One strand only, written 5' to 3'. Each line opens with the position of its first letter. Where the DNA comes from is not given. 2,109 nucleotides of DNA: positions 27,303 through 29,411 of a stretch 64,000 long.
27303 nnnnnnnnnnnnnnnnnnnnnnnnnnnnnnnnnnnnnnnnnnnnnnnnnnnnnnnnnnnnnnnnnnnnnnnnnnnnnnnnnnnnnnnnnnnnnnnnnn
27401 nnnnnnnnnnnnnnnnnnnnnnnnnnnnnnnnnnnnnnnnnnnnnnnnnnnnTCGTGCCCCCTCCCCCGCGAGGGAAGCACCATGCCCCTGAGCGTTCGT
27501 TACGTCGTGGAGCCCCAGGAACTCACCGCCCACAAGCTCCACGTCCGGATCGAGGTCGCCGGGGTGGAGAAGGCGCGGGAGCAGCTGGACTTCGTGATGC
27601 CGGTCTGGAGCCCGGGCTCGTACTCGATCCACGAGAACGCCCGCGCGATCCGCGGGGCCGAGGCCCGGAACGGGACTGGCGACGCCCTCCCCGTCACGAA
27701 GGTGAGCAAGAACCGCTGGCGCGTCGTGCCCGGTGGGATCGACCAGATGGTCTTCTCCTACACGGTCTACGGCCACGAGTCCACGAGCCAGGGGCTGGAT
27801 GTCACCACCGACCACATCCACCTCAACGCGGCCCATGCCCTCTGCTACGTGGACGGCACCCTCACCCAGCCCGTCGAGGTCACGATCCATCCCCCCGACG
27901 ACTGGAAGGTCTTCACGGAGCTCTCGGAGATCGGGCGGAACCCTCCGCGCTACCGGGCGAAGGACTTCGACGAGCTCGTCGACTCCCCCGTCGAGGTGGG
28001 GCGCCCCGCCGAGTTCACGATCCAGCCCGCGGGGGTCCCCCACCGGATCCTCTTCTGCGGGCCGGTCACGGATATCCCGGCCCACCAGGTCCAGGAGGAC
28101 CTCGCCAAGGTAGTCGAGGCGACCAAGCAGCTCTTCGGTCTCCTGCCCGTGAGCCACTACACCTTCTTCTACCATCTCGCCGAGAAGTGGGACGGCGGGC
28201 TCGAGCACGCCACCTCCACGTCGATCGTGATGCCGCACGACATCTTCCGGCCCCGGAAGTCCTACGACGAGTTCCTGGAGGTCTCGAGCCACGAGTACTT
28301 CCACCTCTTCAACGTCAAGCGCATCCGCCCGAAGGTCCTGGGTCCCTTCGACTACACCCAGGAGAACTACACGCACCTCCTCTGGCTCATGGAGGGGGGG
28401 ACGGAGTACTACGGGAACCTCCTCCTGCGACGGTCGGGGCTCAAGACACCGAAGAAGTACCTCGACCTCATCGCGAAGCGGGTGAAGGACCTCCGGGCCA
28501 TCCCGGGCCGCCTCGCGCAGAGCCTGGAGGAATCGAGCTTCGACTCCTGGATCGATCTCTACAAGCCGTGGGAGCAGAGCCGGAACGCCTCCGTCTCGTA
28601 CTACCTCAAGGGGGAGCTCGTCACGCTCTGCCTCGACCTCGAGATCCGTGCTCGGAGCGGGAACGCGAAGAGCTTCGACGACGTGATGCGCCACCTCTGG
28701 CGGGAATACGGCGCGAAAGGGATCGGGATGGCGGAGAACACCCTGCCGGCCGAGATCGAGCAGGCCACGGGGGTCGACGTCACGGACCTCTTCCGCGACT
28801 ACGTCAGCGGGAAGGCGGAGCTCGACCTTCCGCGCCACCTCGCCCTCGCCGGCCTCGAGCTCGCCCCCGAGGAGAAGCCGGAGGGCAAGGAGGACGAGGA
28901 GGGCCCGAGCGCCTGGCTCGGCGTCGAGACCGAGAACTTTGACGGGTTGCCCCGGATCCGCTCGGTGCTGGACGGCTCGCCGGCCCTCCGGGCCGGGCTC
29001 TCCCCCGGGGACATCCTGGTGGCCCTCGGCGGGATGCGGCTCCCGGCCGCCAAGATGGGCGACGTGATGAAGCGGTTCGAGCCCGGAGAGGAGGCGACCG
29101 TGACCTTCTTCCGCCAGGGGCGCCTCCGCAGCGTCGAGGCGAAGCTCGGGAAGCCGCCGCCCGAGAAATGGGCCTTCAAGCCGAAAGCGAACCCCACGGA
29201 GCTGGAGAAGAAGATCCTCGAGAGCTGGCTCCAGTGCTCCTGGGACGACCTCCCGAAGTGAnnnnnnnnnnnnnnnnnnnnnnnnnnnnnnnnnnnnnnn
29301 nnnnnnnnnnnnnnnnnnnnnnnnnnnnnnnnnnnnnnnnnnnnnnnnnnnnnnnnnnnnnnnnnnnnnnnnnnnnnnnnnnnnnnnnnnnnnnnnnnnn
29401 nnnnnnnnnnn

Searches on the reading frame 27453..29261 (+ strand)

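Call 8: search_protein_families(library=pfam, proteins=[window:27453-29261:+], max_evalue=0.001)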
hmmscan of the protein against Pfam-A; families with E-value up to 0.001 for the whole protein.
window:27453-29261:+ (602 aa): 4 families
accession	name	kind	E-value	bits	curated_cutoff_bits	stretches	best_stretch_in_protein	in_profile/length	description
PF05299.18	Peptidase_M61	-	5.2e-44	149.9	22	1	274-390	2-118/118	M61 glycyl aminopeptidase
PF17899.6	Peptidase_M61_N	-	2.8e-42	145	23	1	16-184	1-168/168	Peptidase M61 N-terminal domain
PF13180.12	PDZ_2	-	2.9e-06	27.9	27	1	489-565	3-80/80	PDZ domain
PF17820.7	PDZ_6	-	1.7e-05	24.9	27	1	502-533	2-31/54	PDZ domain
